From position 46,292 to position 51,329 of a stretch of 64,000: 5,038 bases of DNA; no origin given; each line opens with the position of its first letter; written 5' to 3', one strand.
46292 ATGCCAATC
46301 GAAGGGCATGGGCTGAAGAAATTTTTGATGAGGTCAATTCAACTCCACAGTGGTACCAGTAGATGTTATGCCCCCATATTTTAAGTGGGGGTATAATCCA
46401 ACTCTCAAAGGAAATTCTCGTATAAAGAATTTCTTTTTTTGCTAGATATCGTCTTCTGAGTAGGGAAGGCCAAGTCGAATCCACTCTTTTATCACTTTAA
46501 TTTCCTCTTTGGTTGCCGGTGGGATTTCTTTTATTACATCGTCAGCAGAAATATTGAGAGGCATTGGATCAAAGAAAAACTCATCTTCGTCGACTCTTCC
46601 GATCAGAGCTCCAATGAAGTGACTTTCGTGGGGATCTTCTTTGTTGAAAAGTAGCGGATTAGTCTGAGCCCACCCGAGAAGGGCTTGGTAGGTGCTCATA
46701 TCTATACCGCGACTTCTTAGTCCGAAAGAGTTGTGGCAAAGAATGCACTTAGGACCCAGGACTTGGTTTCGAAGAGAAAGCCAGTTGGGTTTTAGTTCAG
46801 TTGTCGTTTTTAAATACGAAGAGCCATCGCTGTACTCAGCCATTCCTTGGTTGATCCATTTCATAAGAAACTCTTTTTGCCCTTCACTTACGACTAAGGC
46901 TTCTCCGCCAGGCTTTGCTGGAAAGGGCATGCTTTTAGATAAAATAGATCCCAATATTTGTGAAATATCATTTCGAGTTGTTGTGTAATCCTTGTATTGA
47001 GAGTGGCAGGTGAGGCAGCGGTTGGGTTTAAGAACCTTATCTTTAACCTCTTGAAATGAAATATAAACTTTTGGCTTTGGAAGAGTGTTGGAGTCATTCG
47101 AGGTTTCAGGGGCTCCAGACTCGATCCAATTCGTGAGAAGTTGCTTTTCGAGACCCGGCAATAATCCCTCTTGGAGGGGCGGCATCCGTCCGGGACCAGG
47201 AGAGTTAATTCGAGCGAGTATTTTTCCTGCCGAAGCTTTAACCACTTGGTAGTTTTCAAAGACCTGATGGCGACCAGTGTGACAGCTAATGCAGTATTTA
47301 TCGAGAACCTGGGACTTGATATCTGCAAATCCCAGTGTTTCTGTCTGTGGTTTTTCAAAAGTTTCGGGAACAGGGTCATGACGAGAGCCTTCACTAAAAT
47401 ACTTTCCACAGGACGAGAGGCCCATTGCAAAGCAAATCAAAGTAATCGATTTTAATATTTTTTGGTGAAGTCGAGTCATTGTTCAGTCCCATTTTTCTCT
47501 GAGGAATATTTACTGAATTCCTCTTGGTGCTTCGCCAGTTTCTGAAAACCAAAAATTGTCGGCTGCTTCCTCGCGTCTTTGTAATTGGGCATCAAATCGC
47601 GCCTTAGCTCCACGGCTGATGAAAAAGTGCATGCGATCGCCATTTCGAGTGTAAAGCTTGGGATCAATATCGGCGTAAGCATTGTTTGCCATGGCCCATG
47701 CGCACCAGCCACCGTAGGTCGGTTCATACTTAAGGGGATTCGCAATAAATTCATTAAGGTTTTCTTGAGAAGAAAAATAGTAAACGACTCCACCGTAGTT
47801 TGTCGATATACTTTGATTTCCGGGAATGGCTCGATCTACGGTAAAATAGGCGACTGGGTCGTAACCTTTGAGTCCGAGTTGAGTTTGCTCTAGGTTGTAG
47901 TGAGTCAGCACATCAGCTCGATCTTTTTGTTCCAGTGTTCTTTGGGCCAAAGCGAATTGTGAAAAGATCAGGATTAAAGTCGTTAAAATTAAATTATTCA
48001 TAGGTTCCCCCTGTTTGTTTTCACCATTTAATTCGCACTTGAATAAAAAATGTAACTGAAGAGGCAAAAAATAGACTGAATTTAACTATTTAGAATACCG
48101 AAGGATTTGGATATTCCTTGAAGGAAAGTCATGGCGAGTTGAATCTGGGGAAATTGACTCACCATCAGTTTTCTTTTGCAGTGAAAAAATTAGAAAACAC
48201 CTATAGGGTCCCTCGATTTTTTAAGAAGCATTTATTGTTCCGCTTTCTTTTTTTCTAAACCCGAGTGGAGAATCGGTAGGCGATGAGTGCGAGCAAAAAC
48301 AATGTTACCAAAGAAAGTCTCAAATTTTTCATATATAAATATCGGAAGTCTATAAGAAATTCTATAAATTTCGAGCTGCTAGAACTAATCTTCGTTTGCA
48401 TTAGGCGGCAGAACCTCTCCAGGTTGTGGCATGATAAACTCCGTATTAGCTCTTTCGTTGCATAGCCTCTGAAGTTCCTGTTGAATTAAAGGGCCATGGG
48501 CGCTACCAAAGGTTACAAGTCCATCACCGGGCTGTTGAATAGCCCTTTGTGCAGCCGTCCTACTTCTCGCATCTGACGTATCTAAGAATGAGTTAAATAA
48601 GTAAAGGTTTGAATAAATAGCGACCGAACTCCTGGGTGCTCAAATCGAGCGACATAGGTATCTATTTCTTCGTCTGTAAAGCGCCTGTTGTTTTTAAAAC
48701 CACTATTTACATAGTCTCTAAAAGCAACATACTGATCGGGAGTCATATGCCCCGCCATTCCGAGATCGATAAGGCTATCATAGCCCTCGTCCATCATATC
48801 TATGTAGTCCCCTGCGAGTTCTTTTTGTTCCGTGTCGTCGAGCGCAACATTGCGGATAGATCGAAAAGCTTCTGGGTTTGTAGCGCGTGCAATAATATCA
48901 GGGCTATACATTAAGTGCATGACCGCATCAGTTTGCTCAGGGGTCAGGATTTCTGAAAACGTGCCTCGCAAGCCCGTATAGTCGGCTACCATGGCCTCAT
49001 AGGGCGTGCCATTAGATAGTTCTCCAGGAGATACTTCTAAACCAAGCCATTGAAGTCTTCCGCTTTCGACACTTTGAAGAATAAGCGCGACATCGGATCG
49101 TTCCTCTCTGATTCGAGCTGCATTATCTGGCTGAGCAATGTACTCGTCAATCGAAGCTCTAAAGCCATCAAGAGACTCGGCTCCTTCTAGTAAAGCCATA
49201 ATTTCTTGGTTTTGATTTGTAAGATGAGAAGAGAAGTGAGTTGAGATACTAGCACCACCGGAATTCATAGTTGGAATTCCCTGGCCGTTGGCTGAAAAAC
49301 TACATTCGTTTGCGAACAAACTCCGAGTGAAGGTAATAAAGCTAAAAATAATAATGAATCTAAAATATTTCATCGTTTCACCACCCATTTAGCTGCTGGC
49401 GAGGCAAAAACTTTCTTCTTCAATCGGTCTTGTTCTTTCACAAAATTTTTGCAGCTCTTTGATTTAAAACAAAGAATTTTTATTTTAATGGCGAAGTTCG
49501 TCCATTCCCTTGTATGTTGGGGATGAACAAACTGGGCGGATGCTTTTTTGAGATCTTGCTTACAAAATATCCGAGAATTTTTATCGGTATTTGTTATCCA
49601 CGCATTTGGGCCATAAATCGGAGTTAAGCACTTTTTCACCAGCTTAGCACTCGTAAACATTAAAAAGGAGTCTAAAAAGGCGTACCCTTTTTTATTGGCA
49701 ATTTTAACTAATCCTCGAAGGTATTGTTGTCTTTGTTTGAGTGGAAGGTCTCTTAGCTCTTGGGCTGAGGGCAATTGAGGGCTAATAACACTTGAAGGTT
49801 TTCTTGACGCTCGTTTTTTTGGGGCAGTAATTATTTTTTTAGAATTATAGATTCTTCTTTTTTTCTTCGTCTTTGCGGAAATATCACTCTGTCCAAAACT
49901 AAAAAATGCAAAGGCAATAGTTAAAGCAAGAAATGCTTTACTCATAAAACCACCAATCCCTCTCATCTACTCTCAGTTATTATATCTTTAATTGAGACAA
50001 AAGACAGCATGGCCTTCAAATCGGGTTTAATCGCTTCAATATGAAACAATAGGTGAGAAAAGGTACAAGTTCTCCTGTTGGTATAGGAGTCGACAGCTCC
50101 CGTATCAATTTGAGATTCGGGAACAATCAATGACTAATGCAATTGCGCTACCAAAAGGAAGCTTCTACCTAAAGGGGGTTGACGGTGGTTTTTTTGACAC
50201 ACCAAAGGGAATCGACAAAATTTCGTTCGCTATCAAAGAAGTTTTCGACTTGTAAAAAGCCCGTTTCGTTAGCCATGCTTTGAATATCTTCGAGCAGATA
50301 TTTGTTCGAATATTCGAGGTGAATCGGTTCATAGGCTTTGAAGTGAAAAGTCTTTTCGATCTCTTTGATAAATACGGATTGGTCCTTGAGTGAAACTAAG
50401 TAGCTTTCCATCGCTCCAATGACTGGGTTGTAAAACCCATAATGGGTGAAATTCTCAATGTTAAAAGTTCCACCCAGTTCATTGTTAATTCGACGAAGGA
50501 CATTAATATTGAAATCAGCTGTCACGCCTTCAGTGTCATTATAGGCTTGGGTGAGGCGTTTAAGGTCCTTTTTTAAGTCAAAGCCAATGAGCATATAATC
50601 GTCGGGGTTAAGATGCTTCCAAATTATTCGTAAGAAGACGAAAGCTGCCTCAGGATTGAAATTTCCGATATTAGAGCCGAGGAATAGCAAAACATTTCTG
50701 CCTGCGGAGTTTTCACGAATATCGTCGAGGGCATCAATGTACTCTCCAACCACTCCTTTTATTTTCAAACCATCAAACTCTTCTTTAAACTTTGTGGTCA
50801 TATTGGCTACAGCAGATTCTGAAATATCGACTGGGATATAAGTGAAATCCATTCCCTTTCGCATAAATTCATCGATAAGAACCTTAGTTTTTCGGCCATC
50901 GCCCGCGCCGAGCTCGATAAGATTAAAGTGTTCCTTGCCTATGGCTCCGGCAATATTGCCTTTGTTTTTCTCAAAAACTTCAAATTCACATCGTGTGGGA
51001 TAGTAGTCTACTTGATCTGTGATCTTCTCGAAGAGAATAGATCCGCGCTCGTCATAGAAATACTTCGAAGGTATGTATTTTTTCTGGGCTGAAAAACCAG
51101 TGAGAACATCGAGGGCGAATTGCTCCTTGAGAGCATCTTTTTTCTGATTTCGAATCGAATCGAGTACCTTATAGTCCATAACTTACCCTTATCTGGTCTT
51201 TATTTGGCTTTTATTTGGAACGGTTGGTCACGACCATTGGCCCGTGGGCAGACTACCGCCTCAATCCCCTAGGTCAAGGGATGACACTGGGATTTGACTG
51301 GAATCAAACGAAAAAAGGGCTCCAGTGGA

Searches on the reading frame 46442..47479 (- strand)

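Call 7: search_protein_families(library=pfam, proteins=[window:46442-47479:-], max_evalue=0.001)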
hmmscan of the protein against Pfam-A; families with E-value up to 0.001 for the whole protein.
window:46442-47479:- (345 aa): 2 families
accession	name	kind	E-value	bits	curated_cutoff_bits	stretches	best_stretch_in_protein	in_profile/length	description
PF14537.11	Cytochrom_c3_2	-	0.00023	22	25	0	145-170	19-44/79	Cytochrome c3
PF14522.11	Cytochrome_C7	-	0.00046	20.4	24.8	0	58-73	39-54/67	Cytochrome c7 and related cytochrome c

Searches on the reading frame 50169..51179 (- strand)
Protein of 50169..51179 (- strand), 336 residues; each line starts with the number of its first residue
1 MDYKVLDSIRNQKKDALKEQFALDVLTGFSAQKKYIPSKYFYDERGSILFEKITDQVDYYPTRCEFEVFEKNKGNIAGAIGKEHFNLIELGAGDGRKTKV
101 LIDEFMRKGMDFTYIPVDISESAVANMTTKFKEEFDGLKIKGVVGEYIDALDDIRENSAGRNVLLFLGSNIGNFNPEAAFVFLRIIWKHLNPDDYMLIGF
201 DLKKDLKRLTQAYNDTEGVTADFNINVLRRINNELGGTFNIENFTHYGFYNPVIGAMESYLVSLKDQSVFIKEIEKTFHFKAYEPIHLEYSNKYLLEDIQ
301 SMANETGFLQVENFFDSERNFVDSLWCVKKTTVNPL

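Call 28: search_protein_families(library=pfam, proteins=[window:50169-51179:-], max_evalue=0.001)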
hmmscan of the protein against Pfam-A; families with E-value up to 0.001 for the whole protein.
window:50169-51179:- (336 aa): 1 family
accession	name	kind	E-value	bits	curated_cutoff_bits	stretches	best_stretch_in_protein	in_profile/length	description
PF10017.15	Methyltransf_33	-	3.6e-98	328.8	23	1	23-326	3-302/304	Histidine-specific methyltransferase, SAM-dependent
